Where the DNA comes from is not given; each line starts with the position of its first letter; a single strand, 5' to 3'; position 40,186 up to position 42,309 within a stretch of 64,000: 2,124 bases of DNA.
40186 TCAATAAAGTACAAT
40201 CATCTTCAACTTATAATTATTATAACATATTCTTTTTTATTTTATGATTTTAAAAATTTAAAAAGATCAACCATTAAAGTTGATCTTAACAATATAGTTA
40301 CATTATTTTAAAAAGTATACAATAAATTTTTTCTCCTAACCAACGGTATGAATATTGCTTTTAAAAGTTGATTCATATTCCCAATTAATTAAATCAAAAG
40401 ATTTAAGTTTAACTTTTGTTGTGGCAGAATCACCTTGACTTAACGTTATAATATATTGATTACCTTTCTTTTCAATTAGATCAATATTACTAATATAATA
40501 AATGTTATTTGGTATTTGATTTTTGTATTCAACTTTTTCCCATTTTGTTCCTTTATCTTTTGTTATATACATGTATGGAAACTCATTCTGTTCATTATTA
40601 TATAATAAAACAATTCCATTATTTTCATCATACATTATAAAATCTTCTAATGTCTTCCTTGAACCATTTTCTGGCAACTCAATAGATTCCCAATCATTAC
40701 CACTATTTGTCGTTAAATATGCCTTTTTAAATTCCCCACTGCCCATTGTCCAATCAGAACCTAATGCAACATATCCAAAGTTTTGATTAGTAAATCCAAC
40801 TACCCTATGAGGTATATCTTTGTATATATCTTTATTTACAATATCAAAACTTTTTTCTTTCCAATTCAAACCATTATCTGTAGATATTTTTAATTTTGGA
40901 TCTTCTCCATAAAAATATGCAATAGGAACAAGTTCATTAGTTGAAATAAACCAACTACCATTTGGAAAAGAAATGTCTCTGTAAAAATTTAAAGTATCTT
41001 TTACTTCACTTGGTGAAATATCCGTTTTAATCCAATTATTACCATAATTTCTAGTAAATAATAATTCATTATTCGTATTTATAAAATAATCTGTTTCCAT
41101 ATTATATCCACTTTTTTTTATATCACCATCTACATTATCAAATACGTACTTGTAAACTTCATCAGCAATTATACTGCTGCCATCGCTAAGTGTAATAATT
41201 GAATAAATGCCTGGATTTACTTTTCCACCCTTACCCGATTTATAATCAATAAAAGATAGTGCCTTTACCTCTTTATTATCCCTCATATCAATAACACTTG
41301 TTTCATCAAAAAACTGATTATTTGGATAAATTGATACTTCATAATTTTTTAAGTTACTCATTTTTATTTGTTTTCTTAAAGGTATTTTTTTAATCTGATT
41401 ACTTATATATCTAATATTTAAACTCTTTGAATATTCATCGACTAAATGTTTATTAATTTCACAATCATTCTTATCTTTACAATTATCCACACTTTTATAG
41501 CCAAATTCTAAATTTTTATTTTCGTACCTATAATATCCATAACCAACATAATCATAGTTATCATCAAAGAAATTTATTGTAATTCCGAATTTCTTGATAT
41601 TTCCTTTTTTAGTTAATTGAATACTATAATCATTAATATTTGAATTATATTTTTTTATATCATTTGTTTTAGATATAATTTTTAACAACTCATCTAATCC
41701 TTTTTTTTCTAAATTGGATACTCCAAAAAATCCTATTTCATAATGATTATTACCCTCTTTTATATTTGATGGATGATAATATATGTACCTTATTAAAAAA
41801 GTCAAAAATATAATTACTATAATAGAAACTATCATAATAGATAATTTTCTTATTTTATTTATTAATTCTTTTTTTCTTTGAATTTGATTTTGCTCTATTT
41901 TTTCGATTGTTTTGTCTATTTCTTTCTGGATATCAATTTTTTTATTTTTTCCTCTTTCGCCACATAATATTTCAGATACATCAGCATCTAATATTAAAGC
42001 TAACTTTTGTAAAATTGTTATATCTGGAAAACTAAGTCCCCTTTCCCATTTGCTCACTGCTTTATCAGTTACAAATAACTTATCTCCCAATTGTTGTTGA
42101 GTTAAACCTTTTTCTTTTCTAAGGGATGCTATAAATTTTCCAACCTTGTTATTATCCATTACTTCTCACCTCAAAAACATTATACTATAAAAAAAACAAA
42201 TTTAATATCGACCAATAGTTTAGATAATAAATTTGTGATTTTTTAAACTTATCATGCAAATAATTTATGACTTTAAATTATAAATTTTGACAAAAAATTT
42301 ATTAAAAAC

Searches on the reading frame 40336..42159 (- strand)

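Call 23: search_protein_families(library=pfam, proteins=[window:40336-42159:-], max_evalue=0.001)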
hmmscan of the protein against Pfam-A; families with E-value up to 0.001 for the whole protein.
window:40336-42159:- (607 aa): 4 families
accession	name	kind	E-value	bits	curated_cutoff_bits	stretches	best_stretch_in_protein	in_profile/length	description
PF01381.28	HTH_3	-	2.4e-10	40.7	23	1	10-63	1-54/55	Helix-turn-helix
PF13560.12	HTH_31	-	8e-06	26.5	27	1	7-63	3-60/64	Helix-turn-helix domain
PF12844.13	HTH_19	-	1.8e-05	25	30.2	1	7-63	1-57/64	Helix-turn-helix domain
PF13088.12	BNR_2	-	0.001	19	31.4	0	424-571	85-226/277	BNR repeat-like domain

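Call 54: search_protein_families(library=padloc, proteins=[window:40336-42159:-], max_evalue=0.001)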
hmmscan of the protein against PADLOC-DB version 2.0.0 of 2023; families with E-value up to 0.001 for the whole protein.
window:40336-42159:- (607 aa): 10 families
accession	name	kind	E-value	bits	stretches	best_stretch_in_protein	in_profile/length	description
PDLC02926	HTH_VI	-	4e-08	31.4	1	6-85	2-80/92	-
PDLC03954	RmrA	-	7.5e-08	29.7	1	9-105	14-110/380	-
PDLC03951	RmrA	-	4.2e-07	27.3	1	11-65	14-68/400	-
PDLC03947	RmrA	-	6e-06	23.3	1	7-61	13-67/383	-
PDLC03945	RmrA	-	1.3e-05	22.5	1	6-106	3-104/394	-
PDLC04775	PDC-M69A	-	2.3e-05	22.9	1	4-103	6-100/113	-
PDLC03955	RmrA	-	2.7e-05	21.6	1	11-61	26-76/371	-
PDLC03952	RmrA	-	4.2e-05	20.6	1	11-62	28-79/395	-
PDLC03948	RmrA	-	0.00022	18.2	0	14-59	17-62/397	-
PDLC03949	RmrA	-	0.0003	17.8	1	14-60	11-57/363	-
